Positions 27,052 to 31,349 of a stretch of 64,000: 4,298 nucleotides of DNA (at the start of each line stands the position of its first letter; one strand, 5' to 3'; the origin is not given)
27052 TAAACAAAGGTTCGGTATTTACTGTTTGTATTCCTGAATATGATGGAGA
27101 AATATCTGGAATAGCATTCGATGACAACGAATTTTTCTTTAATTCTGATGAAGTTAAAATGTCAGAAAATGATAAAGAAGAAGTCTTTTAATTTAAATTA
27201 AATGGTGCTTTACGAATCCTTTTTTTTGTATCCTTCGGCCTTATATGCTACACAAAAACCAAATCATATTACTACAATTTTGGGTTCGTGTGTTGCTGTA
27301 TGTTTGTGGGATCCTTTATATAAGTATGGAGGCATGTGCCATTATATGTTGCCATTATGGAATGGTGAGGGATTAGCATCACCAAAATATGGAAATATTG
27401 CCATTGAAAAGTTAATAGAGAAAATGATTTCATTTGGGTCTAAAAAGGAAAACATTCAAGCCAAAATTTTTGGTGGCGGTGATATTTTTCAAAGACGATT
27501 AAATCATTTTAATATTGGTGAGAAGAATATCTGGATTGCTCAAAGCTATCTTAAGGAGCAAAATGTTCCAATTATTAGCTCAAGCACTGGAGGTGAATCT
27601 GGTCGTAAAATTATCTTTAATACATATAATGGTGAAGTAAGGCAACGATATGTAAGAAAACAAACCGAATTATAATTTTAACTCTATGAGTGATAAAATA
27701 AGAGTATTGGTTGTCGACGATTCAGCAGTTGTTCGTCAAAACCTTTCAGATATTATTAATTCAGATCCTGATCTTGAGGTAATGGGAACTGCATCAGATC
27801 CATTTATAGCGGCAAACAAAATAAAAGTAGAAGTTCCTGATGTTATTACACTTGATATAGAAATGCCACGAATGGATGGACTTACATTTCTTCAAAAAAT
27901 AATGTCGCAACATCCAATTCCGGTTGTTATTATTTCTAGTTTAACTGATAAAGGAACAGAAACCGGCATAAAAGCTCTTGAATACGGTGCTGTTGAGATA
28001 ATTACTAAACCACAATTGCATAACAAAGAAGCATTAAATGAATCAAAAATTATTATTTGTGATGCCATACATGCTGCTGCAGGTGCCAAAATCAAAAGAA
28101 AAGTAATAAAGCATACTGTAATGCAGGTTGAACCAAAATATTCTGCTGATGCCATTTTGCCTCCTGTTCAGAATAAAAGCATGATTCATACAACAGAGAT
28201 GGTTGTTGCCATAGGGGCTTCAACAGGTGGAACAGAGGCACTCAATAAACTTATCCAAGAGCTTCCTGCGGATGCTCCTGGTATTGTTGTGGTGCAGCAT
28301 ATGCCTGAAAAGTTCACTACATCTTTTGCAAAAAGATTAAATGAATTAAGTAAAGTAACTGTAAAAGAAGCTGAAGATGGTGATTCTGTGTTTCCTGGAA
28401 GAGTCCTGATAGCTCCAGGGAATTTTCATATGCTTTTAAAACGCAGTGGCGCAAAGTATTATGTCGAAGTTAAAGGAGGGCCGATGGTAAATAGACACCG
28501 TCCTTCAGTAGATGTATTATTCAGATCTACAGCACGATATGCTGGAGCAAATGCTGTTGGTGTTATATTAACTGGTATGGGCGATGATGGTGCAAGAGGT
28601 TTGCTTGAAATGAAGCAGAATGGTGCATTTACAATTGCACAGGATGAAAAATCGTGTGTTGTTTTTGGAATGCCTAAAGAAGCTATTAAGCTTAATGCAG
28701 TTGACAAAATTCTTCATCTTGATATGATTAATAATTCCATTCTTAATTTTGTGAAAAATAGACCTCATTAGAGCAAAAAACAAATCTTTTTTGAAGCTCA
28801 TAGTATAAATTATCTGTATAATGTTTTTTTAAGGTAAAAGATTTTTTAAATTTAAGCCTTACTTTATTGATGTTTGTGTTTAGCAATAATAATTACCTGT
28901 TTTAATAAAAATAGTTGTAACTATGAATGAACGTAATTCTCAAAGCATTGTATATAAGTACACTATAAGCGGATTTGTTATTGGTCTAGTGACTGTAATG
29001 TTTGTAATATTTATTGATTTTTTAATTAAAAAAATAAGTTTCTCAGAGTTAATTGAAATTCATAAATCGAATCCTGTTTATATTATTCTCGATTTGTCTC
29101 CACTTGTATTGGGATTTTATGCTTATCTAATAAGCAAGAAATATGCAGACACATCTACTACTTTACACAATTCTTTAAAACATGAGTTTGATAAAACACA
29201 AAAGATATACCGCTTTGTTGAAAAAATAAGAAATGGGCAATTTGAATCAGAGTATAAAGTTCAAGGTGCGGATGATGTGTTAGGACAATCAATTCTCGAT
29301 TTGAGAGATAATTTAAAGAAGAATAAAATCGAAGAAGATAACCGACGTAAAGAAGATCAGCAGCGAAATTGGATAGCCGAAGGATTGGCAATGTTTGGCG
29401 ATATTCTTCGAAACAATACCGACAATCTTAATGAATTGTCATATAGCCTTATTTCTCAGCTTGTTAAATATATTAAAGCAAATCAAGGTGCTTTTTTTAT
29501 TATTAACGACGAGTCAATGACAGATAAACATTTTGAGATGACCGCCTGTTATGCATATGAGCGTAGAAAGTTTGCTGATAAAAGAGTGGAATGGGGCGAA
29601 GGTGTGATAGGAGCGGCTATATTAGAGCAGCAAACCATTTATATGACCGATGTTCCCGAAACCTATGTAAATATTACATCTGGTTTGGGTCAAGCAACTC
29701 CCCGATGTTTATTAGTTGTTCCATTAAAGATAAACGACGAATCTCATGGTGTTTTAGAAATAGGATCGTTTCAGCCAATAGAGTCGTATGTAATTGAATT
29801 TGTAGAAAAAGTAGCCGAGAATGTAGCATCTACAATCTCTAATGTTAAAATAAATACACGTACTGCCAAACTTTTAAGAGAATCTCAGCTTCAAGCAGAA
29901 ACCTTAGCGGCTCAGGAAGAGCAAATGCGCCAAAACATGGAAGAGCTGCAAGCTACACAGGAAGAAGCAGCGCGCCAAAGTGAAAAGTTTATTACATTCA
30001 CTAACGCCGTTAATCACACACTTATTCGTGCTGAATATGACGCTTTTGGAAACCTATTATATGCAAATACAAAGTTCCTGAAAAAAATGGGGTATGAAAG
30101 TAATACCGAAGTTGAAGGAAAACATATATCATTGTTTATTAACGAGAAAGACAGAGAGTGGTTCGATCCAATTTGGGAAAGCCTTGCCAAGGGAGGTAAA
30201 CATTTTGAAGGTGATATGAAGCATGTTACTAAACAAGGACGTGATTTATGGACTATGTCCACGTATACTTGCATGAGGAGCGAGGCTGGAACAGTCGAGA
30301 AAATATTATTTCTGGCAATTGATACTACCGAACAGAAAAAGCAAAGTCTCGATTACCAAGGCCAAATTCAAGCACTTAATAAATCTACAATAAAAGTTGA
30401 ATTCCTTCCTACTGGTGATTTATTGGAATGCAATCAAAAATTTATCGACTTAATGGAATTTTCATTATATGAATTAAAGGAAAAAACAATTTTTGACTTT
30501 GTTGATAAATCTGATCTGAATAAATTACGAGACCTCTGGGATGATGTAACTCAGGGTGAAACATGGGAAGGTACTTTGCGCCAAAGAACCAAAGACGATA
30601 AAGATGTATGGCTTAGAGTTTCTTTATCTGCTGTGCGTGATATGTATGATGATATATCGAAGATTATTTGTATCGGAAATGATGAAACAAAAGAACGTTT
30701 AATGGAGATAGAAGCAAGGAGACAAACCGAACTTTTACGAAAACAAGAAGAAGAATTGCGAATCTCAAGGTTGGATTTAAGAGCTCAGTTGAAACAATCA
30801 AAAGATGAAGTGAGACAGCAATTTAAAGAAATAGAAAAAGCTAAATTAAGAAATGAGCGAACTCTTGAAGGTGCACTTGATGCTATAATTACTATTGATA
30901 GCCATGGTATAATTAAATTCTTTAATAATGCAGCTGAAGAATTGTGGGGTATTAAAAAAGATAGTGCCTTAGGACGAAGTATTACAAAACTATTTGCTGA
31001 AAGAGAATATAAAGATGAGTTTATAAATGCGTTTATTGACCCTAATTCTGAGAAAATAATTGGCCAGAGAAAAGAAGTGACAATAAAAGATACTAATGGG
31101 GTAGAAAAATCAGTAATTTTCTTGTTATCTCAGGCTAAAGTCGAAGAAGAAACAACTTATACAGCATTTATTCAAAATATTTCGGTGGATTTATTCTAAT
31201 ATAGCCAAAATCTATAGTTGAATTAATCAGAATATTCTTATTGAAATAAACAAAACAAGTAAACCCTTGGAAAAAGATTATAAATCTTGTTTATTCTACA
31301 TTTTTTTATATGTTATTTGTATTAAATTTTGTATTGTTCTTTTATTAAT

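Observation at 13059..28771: Complete che-type chemosensory cluster with non-standard accessory genes in an apparently Bacteroidota genome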

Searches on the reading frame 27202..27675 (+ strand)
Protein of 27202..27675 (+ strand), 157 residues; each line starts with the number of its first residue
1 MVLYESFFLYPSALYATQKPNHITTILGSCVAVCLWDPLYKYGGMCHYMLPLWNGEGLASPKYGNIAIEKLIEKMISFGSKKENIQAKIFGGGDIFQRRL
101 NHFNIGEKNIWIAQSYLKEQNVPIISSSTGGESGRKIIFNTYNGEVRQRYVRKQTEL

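Call 4: search_protein_families(library=pfam, proteins=[window:27202-27675:+], max_evalue=0.01)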
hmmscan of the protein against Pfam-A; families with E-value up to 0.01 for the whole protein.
window:27202-27675:+ (157 aa): 1 family
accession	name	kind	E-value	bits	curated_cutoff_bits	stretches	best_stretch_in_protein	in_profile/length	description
PF03975.18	CheD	-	1.9e-27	96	25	1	49-148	1-106/108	CheD chemotactic sensory transduction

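Call 42: search_protein_families(library=ncbifam, proteins=[window:27202-27675:+], max_evalue=0.01)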
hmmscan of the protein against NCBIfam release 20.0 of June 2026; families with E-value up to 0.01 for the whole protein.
window:27202-27675:+ (157 aa): 9 families
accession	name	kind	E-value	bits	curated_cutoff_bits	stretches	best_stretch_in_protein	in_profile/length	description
NF010013.0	PRK13487.1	equivalog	5e-40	137.1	223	1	9-153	28-172/201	chemoreceptor glutamine deamidase CheD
NF041119.1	CheD_Thtga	equivalog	8.8e-32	110.7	240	1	21-153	17-151/160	chemoreceptor glutamine deamidase/glutamate methylesterase CheD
NF010020.0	PRK13498.1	equivalog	2.9e-30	105.4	236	1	7-152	10-159/168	chemoreceptor glutamine deamidase CheD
NF010014.0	PRK13489.1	equivalog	6.6e-30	105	290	1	9-155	23-172/238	chemoreceptor glutamine deamidase CheD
NF010019.0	PRK13497.1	equivalog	1.8e-27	96.3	313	1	23-149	27-153/184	chemoreceptor glutamine deamidase CheD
NF010018.0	PRK13495.1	equivalog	4e-27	95.3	243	1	22-152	19-149/159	chemoreceptor glutamine deamidase CheD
NF010016.0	PRK13493.1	equivalog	2.1e-25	89.8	369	1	10-146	47-190/227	chemoreceptor glutamine deamidase CheD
NF010015.0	PRK13490.1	equivalog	3e-25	89.1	251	1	16-151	15-155/162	chemoreceptor glutamine deamidase CheD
NF010017.0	PRK13494.1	equivalog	2.1e-17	63.2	285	1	22-140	28-146/163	chemoreceptor glutamine deamidase CheD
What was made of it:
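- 27202..27675 (+): CheD receptor deamidase. Pfam CheD 1.9e-27; NCBIfam CheD 5e-40 (calls 4, 42).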

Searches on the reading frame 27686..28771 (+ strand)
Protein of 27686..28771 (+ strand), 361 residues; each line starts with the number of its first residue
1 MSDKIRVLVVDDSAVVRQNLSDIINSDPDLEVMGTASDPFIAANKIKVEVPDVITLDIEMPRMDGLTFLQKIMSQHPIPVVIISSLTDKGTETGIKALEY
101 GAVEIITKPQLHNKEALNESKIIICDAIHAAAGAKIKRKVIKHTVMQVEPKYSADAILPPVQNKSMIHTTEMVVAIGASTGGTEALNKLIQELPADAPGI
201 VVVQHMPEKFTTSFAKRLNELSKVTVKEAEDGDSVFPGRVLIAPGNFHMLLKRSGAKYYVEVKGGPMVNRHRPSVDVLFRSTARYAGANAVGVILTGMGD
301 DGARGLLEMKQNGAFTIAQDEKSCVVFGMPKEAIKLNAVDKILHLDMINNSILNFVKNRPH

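Call 4: search_protein_families(library=pfam, proteins=[window:27686-28771:+], max_evalue=0.01)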
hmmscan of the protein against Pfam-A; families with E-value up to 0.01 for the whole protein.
window:27686-28771:+ (361 aa): 2 families
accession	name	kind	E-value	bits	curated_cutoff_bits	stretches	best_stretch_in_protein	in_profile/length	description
PF01339.22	CheB_methylest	-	1.2e-69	233.9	24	1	174-352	1-174/174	CheB methylesterase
PF00072.30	Response_reg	-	5.1e-22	78.6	30.2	1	7-110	1-101/111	Response regulator receiver domain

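Call 42: search_protein_families(library=ncbifam, proteins=[window:27686-28771:+], max_evalue=0.01)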
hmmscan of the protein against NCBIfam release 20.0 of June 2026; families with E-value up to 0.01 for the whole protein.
window:27686-28771:+ (361 aa): 78 families (the best 25 are shown)
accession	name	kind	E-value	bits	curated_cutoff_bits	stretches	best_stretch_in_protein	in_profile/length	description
NF001965.0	PRK00742.1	subfamily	1.4e-135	452.1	293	1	3-357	2-354/357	chemotaxis-specific protein-glutamate methyltransferase CheB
NF009206.0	PRK12555.1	subfamily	6e-122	406.8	342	1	5-358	1-338/340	chemotaxis-specific protein-glutamate methyltransferase CheB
NF008677.0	PRK11697.1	equivalog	1.5e-15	57.2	246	1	5-111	2-104/238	two-component system response regulator BtsR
TIGR02875.1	spore_0_A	equivalog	1.7e-14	53.7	200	1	3-110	1-109/262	sporulation transcription factor Spo0A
NF045717.1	DVU0259_DivK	exception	2.4e-13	50.3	160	1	6-109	4-102/117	DVU0259 family response regulator domain-containing protein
NF008469.0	PRK11361.1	equivalog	4.2e-13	48.8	714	1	2-168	2-154/461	acetoacetate metabolism transcriptional regulator AtoC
NF007935.0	PRK10651.1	equivalog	7.9e-13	48.1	250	1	2-104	4-105/216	two-component system response regulator NarL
NF007969.0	PRK10693.1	equivalog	2e-12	46.8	329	1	6-120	9-119/337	two-component system response regulator RssB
TIGR01818.1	ntrC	equivalog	2.8e-12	46.2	558.6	1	7-110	1-101/463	nitrogen regulation protein NR(I)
NF051870.1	NAssimRespRegNtrX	equivalog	4e-12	45.7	600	1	6-193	3-185/452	nitrogen assimilation response regulator NtrX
NF045944.1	ResRegRpaBCyano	equivalog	4.4e-12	45.8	330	1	8-127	1-115/229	response regulator transcription factor RpaB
NF041367.1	CheY_Halo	equivalog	1e-11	45.2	200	1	7-110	1-101/114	chemotaxis protein CheY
NF052445.1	RespRegMctR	equivalog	1.2e-11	44.5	300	1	4-108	1-104/205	two-component system response regulator MctR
NF006900.1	PRK09390.1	equivalog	4.4e-11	42.7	255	1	1-132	1-128/203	response regulator FixJ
NF045505.1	RR_RssB_Pseudo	equivalog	4.8e-11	42.3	700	1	4-110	5-108/394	two-component system response regulator RssB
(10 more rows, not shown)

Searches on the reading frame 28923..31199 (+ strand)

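Call 4: search_protein_families(library=pfam, proteins=[window:28923-31199:+], max_evalue=0.01)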
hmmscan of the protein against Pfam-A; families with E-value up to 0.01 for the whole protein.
window:28923-31199:+ (758 aa): 8 families
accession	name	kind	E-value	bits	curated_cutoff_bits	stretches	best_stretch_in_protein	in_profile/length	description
PF13426.13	PAS_9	-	3.9e-29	101.4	27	3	374-470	9-103/103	PAS domain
PF00989.32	PAS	-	6.3e-22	78.2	22.6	3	644-720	3-81/113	PAS fold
PF08448.16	PAS_4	-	2.9e-18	66.5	23.1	2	373-472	12-109/110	PAS fold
PF08447.18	PAS_3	-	2e-16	60.4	25.6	2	501-584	2-88/89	PAS fold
PF13185.12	GAF_2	-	3.7e-11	43.8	28.6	1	168-305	3-135/136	GAF domain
PF13188.13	PAS_8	-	3.8e-09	36.5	21.8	1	645-695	4-55/65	PAS domain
PF01590.32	GAF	-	5e-06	27.5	22.4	1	169-305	2-133/133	GAF domain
PF24820.1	Diguanyl_cycl_sensor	-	0.00026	21.4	28.1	1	653-736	7-94/109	Diguanylate cyclase-like sensor domain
